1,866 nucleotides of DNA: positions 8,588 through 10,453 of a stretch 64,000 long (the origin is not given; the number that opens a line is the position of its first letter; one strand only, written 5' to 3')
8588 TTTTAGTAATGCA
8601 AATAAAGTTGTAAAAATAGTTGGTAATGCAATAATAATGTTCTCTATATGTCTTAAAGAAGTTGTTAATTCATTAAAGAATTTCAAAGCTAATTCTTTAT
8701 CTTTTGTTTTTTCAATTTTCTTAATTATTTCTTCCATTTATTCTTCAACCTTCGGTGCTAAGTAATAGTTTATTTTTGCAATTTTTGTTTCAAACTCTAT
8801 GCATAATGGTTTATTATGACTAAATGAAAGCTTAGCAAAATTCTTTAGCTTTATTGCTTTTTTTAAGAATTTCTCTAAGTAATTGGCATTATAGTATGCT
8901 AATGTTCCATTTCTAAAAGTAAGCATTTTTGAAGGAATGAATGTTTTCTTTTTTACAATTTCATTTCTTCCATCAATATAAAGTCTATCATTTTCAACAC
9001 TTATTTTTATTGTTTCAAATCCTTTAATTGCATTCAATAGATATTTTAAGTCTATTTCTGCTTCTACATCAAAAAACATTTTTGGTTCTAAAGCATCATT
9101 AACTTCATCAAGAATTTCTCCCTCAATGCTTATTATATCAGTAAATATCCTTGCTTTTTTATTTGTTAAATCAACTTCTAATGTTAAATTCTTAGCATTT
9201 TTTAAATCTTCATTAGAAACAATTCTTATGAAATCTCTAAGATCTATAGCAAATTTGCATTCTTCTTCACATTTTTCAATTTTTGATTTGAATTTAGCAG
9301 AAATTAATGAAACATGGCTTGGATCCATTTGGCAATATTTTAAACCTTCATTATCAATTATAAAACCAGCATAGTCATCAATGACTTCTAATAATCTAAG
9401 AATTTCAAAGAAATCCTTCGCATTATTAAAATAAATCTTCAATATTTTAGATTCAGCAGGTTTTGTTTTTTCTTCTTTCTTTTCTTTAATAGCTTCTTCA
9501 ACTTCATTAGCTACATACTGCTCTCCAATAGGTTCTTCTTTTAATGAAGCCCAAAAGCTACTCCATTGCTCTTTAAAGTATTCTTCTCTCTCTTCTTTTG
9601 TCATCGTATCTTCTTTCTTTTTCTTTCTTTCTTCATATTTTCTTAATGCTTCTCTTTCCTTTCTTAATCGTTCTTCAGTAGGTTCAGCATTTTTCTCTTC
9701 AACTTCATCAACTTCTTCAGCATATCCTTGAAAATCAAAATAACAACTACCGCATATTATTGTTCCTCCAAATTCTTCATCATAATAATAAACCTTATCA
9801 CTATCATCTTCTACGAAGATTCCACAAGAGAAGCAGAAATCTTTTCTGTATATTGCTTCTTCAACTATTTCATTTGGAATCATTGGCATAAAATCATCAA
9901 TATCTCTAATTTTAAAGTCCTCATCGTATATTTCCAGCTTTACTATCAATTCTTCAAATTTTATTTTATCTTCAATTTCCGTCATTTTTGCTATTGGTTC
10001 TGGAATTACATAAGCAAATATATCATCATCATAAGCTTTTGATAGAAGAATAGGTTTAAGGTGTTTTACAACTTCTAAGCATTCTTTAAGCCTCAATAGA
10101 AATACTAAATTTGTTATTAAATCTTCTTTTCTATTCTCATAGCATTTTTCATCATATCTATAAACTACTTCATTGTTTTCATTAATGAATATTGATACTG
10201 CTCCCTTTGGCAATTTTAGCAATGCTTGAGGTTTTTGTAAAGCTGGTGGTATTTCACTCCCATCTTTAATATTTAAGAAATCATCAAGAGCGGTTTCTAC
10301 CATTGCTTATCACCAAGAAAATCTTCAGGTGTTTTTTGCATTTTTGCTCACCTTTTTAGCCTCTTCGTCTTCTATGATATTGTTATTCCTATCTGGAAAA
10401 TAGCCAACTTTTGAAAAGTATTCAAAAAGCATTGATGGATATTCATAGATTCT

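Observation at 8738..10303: PCNA sliding-clamp domain fused to a ~270-aa N-terminal zinc-finger/KE-rich extension, inside an island of small zinc-ribbon ORFs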

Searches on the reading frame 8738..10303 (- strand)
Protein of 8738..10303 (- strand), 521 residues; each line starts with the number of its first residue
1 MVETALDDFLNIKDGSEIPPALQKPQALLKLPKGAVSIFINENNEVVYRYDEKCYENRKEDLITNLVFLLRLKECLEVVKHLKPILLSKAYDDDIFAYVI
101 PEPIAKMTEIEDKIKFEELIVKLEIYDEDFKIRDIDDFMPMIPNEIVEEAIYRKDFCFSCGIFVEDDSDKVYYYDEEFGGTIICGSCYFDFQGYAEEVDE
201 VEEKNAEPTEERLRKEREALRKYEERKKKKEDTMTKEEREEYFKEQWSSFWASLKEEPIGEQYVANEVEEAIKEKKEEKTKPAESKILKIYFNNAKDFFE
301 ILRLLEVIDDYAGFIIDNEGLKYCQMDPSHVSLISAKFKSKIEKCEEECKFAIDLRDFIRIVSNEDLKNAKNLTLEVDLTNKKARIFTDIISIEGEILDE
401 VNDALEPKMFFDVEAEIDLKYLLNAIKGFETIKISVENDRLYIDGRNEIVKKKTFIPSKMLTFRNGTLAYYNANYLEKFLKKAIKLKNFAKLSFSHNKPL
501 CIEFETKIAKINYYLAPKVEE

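Call 3: search_protein_families(library=pfam, proteins=[window:8738-10303:-], max_evalue=0.1)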
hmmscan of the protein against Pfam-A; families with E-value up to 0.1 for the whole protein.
window:8738-10303:- (521 aa): 3 families
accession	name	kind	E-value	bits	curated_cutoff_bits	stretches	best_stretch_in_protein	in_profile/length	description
PF00705.23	PCNA_N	-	0.0016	18.6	20.3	1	305-365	19-82/127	Proliferating cell nuclear antigen, N-terminal domain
PF02747.20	PCNA_C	-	0.019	15.6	23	1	471-518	81-128/128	Proliferating cell nuclear antigen, C-terminal domain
PF14691.11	Fer4_20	-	0.047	13.9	25.8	0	342-376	29-63/113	Dihydroprymidine dehydrogenase domain II, 4Fe-4S cluster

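Call 4: search_solved_structures(query=window:8738-10303:-, max_evalue=1, show_alignments=2)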
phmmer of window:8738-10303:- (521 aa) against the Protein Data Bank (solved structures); distinct sequences matched with E-value up to 1: 50.
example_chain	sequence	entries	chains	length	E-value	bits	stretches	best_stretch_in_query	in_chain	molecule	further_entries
1ud9_A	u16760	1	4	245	6.2e-09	38.5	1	290-519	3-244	DNA polymerase sliding clamp A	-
2hii_C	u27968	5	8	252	8.3e-07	31.5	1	289-520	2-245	PCNA3 (SSO0405) | DNA polymerase sliding clamp 3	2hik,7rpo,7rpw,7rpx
2ijx_A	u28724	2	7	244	1.4e-06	30.8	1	289-519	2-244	DNA polymerase sliding clamp A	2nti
6qh1_A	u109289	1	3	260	1.3e-05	27.5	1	300-521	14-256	Proliferating cell nuclear antigen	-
1ge8_A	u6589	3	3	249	6.5e-05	25.2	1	289-521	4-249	PROLIFERATION CELL NUCLEAR ANTIGEN | Proliferating Cell Nuclear Antigen | DNA polymerase sliding clamp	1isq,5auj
7n5i_A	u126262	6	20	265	6.9e-05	25.1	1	289-521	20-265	DNA polymerase sliding clamp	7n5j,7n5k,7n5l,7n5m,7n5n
1iz5_A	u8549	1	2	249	7.3e-05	25.1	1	289-521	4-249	Proliferating cell nuclear antigen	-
3a2f_B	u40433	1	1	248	7.8e-05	25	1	289-521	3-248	DNA polymerase sliding clamp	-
1iz4_A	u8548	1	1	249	9.6e-05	24.7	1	289-521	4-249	Proliferating cell nuclear antigen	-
5a6d_A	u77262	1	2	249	0.00011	24.4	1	289-521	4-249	DNA POLYMERASE SLIDING CLAMP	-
6t7x_A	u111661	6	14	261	0.00012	24.3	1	288-521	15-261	DNA polymerase sliding clamp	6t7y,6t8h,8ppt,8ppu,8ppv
4hk1_A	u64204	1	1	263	0.00013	24.2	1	471-521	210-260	Proliferating cell nuclear antigen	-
24ku_A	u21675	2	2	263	0.00014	24.1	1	289-518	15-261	DNA polymerase sliding clamp | DNA polymerase sliding clamp 1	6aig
7kq0_A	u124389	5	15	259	0.00014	24.1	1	473-521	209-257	Proliferating cell nuclear antigen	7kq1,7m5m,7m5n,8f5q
7m5l_A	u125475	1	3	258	0.00014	24.1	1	473-521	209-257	Proliferating cell nuclear antigen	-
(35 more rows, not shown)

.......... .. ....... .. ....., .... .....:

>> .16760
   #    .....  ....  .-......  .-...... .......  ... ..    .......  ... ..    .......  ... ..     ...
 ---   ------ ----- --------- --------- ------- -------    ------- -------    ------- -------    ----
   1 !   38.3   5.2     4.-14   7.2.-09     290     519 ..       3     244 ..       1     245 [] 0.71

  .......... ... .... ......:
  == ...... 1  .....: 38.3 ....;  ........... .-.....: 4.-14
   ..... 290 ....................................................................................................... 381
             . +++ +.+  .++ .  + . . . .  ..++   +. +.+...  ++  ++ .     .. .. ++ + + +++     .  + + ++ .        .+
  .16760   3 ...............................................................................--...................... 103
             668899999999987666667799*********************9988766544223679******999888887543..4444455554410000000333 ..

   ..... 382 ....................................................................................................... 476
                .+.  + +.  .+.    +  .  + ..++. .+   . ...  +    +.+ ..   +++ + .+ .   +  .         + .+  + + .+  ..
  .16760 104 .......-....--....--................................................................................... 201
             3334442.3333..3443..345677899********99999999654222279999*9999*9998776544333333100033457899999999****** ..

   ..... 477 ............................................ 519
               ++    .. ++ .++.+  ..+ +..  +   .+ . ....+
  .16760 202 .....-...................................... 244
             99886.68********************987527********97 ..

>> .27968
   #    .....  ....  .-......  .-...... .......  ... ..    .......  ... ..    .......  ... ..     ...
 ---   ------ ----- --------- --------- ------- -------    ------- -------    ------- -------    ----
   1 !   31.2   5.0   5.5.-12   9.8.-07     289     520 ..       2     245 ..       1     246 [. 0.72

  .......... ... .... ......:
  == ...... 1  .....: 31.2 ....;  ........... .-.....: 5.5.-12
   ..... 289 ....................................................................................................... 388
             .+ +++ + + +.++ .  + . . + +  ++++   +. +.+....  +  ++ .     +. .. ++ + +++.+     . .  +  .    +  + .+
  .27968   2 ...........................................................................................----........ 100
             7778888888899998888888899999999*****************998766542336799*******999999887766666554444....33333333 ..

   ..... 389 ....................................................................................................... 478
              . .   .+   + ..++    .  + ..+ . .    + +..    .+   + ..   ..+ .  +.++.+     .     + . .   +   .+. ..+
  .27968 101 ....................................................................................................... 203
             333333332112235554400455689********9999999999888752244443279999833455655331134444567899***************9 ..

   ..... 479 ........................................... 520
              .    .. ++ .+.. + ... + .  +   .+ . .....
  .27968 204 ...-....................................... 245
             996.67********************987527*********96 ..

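Call 5: find_homologous_proteins(query=window:8738-10303:-, max_evalue=0.001)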
Query window:8738-10303:- (521 aa): 19 proteins with E <= 0.001 among 8000 candidates.
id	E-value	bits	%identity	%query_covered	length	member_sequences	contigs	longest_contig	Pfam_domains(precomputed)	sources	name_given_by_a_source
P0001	0.0e+0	1137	100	100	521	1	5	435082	-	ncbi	ncbi:MAG: hypothetical protein QXY18_00190 [Nitrososphaerota archaeon]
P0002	7.7e-270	914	84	100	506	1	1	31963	-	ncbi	ncbi:MAG: hypothetical protein QXR03_00200 [Candidatus Aenigmatarchaeota archaeon]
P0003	4.4e-256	869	80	100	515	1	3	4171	-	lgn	-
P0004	6.1e-232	789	73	99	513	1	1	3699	-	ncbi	ncbi:MAG: hypothetical protein QXP52_02645 [Candidatus Aenigmatarchaeota archaeon]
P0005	3.3e-181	622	92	61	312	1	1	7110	-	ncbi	ncbi:MAG: hypothetical protein QXL51_04280, partial [Candidatus Aenigmatarchaeota archaeon]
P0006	5.0e-118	413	45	99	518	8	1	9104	-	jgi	jgi:hypothetical protein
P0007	4.2e-117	410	50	37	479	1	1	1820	-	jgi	jgi:hypothetical protein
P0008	7.0e-117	409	48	100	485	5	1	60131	-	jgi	jgi:hypothetical protein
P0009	1.5e-116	408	54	36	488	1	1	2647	-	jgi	jgi:hypothetical protein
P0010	9.7e-116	406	52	36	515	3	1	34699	-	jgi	-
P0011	3.5e-115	404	48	40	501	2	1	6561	-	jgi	jgi:hypothetical protein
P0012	3.0e-113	398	46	99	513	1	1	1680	-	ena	-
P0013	4.6e-113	397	47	100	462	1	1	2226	-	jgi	-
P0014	1.0e-112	396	50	40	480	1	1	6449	-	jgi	-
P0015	1.7e-112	395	48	100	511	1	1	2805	-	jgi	jgi:hypothetical protein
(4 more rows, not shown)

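Call 9: find_encoding_contigs(protein=P0002, flank=10000, max_places=3)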
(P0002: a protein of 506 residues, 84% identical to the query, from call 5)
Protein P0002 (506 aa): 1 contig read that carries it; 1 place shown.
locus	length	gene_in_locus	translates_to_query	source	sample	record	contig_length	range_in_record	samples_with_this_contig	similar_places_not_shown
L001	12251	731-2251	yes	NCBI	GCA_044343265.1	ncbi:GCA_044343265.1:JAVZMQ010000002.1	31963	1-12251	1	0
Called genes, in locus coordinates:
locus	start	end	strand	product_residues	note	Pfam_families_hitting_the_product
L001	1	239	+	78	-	?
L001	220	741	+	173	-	-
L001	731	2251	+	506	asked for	-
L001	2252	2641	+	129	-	-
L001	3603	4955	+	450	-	PF07282:Cas12f1-like_TNB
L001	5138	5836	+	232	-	PF00154:RecA_N (weak), PF06745:ATPase, PF08423:Rad51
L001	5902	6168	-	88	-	-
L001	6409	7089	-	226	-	PF01865:PhoU_div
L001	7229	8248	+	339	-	PF01384:PHO4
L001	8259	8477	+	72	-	-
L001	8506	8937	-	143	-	PF00210:Ferritin, PF02915:Rubrerythrin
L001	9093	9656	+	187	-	PF01169:GDT1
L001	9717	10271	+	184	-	PF01613:Flavin_Reduct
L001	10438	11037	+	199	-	PF03703:bPH_2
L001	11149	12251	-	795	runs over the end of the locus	PF02463:SMC_N, PF13558:SbcC_Walker_B (weak)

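Call 10: find_encoding_contigs(protein=P0008, flank=10000, max_places=3)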
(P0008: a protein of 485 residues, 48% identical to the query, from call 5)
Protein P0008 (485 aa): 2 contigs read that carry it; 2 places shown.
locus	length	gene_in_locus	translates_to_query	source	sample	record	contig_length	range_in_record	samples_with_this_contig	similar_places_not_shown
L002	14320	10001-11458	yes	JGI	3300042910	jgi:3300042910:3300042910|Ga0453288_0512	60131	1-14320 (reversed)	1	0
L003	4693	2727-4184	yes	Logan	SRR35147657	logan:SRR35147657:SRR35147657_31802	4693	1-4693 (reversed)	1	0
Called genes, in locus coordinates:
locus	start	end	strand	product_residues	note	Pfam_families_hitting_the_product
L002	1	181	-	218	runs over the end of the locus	-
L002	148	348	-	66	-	-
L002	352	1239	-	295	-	-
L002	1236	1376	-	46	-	-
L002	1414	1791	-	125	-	-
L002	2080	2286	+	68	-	-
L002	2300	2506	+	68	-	-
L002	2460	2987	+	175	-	PF06733:DEAD_2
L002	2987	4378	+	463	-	PF06733:DEAD_2, PF06777:HBB (faint), PF13307:Helicase_C_2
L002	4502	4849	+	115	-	-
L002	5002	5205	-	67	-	-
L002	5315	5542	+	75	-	-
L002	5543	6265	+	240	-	PF01935:DUF87, PF10412:TrwB_AAD_bind (weak), PF20720:nSTAND3 (weak)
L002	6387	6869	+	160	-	-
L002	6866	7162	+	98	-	-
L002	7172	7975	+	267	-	-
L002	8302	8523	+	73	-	-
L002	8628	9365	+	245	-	-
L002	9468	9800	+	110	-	-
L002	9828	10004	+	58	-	-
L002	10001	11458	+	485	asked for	-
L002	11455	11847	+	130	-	-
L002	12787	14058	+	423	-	PF07282:Cas12f1-like_TNB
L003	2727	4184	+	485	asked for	-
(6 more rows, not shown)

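Call 11: find_encoding_contigs(protein=P0010, flank=10000, max_places=3)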
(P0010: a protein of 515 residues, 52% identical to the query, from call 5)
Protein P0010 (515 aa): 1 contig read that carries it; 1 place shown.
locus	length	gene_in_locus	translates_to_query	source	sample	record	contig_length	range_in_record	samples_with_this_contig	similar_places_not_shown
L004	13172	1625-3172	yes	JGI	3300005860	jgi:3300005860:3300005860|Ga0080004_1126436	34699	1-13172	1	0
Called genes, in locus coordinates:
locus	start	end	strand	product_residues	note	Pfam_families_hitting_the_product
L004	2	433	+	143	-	?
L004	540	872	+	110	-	-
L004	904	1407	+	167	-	-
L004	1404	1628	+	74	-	-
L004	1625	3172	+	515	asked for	-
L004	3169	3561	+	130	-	-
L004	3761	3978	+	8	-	-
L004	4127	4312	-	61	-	-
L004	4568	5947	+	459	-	PF07282:Cas12f1-like_TNB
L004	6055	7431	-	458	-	PF16254:DUF4910 (weak), PF04389:Peptidase_M28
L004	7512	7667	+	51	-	-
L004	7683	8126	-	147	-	-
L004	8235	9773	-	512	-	PF23545:Zn_ribbon_HMPTM, PF04055:Radical_SAM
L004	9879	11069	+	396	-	PF07690:MFS_1, PF00083:Sugar_tr (weak)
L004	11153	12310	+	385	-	PF00083:Sugar_tr (faint), PF03825:Nuc_H_symport (faint), PF07690:MFS_1, PF13347:MFS_2 (weak), PF12832:MFS_1_like, PF07690:MFS_1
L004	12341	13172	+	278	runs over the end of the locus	PF02811:PHP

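Call 22: find_related_loci(query=A1, collection=viral_contigs, flank=10000)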
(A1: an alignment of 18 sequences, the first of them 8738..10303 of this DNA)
Query A1 (521 aa) in viral_contigs; peptide patterns used: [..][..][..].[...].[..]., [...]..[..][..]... (x = any residue, [..] = any of these).
95 stretches matched a pattern, but none encodes a relative of the query by tblastn (E <= 1e-3).

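Call 33: predict_structure(alignment_id=A1)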
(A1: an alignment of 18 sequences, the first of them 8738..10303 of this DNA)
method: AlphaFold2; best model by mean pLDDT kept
length: 521 residues; sequences in the alignment: 18
mean_pLDDT: 64.6   pTM: 0.38
mean pLDDT of the five models: 64.6, 50.1, 44.9, 43.7, 42.9
residues with pLDDT >= 90: 48; 70-90: 174; 50-70: 167; < 50: 132
segments of 3 or more residues with pLDDT < 50: 1-31, 193-208, 223-235, 249-285, 326-335, 400-410, 463-468, 519-521
pLDDT, mean of each block of 10 residues (from residue 1): 37 43 38 76 86 81 90 86 86 77 64 82 74 67 90 80 67 68 75 35 35 54 41 47 49 32 25 30 52 70 61 69 54 51 64 64 61 73 67 57 36 82 88 75 72 80 53 87 92 77 91 72 28
secondary structure, 60 per line:
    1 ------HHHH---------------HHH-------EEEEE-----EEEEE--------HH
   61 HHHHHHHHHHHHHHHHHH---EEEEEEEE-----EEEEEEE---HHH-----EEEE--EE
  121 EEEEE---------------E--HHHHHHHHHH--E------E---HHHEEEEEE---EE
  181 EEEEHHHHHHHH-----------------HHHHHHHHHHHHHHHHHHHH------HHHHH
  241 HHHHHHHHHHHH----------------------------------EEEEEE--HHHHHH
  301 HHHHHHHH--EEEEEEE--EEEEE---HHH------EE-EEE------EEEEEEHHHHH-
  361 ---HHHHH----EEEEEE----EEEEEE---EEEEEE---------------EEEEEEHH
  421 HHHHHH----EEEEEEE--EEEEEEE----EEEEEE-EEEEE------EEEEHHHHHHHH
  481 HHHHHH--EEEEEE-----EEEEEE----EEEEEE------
elements in order: H7-10 E36-40 E46-50 H59-78 E82-89 E95-101 E113-116 E119-125 H144-153 E170-175 E179-184 H185-192 H210-229 H236-252 E287-292 H295-308 E311-317 E320-324 E340-342 E349-354 H355-359 H364-368 E373-378 E383-388 E392-397 E413-418 H419-426 E431-437 E440-446 E451-456 E458-462 E469-472 H473-486 E489-494 E500-505 E510-515

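Call 35: search_protein_families(library=pfam, proteins=[P0006, P0008], max_evalue=10)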
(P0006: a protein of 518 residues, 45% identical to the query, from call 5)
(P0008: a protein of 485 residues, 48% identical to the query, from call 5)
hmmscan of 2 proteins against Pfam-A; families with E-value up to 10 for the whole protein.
P0006 (518 aa): 6 families
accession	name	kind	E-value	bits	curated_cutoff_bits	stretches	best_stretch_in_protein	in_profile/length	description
PF15250.11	Raftlin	-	0.13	11.3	29.4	1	196-325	183-307/459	Raftlin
PF12773.13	DZR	-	0.23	12.1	27.3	1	154-192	11-33/45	Double zinc ribbon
PF04636.18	PA26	-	0.58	9.5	29.4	1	156-264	168-269/445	PA26 p53-induced protein (sestrin)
PF17990.7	LodA_N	-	2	8.8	26.3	1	341-393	45-97/213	L-Lysine epsilon oxidase N-terminal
PF05340.17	DUF740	-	2.5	7.2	21.2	1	190-282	119-222/624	Protein of unknown function (DUF740)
PF15331.11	TP53IP5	-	4.1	7.8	27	1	202-307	78-182/217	Cellular tumour antigen p53-inducible 5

P0008 (485 aa): 0 families

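Call 36: search_dna_similar(query=window:8738-10303:-, collection=phages, mode=protein, max_evalue=0.001, max_rows=15)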
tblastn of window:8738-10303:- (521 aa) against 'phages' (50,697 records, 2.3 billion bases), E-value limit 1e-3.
No match.

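Call 37: search_dna_similar(query=window:8738-10303:-, collection=plasmids, mode=protein, max_evalue=0.001, max_rows=15)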
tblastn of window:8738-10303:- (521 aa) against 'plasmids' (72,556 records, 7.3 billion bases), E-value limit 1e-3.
No match.

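Call 38: search_protein_families(library=phrogs, proteins=[window:8738-10303:-], max_evalue=0.01)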
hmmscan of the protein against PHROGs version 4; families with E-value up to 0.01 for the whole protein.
window:8738-10303:- (521 aa): 0 families

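Call 39: find_related_loci(query=A1, collection=genome_contigs, flank=10000)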
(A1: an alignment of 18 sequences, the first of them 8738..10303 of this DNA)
Query A1 (521 aa) in genome_contigs; peptide patterns used: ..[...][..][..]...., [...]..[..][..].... (x = any residue, [..] = any of these).
110 stretches matched a pattern; 1 encode a relative of the query (tblastn E <= 1e-3); 1 distinct loci.
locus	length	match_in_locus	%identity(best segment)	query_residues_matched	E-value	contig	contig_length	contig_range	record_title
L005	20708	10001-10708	64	287-521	6e-87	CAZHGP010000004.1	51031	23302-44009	MAG TPA_asm: uncultured Nitrososphaeria archaeon isolate SRP104967_co1_8 genome assembly, contig: NODE_177_length_51031_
